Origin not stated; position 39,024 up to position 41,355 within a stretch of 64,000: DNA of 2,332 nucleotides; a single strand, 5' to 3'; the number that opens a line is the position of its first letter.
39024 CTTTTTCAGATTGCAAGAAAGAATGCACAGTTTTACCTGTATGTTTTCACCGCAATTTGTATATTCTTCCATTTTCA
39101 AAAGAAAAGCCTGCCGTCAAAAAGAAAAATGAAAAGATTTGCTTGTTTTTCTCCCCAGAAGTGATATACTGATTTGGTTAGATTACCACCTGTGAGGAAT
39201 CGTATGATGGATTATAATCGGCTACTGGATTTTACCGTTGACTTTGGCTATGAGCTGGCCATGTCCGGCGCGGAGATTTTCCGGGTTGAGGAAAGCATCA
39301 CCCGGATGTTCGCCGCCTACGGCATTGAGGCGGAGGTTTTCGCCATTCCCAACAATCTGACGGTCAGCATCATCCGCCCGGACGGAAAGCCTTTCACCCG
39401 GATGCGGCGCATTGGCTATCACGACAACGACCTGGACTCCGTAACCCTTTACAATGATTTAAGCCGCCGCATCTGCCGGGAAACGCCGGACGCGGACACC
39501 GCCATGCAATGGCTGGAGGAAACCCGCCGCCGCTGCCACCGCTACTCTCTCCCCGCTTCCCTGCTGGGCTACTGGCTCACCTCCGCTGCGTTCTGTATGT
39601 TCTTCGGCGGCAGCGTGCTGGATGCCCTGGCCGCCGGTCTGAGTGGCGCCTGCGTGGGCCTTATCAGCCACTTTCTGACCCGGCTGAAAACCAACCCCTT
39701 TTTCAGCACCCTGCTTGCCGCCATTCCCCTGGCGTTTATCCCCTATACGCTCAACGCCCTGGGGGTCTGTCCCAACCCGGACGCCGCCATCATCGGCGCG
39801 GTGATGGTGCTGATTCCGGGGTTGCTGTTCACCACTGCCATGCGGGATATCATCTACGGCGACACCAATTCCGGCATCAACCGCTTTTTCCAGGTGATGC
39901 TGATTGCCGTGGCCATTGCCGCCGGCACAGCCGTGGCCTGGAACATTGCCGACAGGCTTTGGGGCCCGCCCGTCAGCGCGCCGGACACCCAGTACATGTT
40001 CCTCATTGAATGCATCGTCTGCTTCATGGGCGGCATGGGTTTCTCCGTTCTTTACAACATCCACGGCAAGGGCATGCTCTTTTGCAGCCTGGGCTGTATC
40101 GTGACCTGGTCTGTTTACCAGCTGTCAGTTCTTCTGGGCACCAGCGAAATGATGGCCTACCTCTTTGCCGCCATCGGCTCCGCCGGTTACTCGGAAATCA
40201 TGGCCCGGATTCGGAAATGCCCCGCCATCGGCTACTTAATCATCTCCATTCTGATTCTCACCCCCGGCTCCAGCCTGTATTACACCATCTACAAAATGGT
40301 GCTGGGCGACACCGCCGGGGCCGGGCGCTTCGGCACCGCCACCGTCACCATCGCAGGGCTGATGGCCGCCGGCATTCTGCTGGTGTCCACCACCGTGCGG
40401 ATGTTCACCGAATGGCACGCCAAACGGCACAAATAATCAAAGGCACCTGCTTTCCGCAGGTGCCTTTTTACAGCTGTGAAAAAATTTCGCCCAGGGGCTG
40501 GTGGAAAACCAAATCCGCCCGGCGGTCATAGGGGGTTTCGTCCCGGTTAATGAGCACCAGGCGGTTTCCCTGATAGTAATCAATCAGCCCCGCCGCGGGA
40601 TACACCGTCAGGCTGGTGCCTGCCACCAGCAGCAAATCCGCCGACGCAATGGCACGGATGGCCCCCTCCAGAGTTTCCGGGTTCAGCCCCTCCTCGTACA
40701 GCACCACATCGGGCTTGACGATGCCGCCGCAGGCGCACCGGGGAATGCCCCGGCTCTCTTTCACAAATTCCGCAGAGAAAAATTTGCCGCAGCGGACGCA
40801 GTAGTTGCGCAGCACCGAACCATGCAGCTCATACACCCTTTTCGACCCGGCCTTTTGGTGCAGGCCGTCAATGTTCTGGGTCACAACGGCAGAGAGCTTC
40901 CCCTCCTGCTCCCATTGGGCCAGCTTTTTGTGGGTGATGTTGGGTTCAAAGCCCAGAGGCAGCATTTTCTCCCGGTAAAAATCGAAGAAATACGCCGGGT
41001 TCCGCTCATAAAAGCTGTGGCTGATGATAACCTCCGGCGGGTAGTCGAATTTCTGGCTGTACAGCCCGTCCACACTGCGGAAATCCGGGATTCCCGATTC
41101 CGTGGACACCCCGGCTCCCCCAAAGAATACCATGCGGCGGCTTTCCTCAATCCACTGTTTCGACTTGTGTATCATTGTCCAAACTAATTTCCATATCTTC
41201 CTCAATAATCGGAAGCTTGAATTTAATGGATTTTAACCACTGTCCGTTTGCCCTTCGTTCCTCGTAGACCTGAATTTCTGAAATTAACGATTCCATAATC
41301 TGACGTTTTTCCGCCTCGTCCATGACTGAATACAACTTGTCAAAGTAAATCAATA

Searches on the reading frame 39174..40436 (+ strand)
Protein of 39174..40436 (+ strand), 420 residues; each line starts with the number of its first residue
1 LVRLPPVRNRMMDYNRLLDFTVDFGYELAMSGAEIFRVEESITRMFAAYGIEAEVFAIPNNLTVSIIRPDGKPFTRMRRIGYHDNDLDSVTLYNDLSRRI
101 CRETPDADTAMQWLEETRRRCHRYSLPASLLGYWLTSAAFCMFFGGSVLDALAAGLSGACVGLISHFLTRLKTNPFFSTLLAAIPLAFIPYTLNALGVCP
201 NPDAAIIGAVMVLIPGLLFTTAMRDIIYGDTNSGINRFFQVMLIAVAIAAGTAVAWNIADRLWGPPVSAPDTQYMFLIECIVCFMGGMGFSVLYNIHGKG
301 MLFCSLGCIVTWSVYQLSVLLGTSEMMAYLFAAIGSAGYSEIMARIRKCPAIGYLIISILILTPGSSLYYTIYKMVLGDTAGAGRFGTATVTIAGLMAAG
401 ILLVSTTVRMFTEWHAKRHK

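Call 9: search_protein_families(library=pfam, proteins=[window:39174-40436:+], max_evalue=0.01)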
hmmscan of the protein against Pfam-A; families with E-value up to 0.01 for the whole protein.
window:39174-40436:+ (420 aa): 2 families
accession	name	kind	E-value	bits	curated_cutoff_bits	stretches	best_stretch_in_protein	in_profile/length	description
PF06738.18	ThrE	-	9.2e-64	215.6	26.3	1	20-258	2-240/241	Putative threonine/serine exporter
PF12821.13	ThrE_2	-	8.4e-37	126.7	27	2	280-406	2-128/129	Threonine/Serine exporter, ThrE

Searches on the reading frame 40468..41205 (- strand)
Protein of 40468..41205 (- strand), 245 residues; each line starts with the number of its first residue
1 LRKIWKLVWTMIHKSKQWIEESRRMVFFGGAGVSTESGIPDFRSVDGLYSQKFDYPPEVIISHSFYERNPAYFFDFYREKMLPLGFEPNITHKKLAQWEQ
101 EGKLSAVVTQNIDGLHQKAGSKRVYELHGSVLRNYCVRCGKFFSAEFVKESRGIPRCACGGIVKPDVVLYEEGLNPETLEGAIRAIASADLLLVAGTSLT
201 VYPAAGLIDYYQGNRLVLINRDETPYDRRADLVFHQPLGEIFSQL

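Call 9: search_protein_families(library=pfam, proteins=[window:40468-41205:-], max_evalue=0.01)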
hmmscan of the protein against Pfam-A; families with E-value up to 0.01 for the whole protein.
window:40468-41205:- (245 aa): 2 families
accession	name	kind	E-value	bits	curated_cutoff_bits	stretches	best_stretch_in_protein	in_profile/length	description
PF02146.23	SIR2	-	9.4e-50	169.5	24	1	30-203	1-180/180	Sir2 family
PF00205.28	TPP_enzyme_M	-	0.0044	17.2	30.4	0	181-230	70-120/137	Thiamine pyrophosphate enzyme, central domain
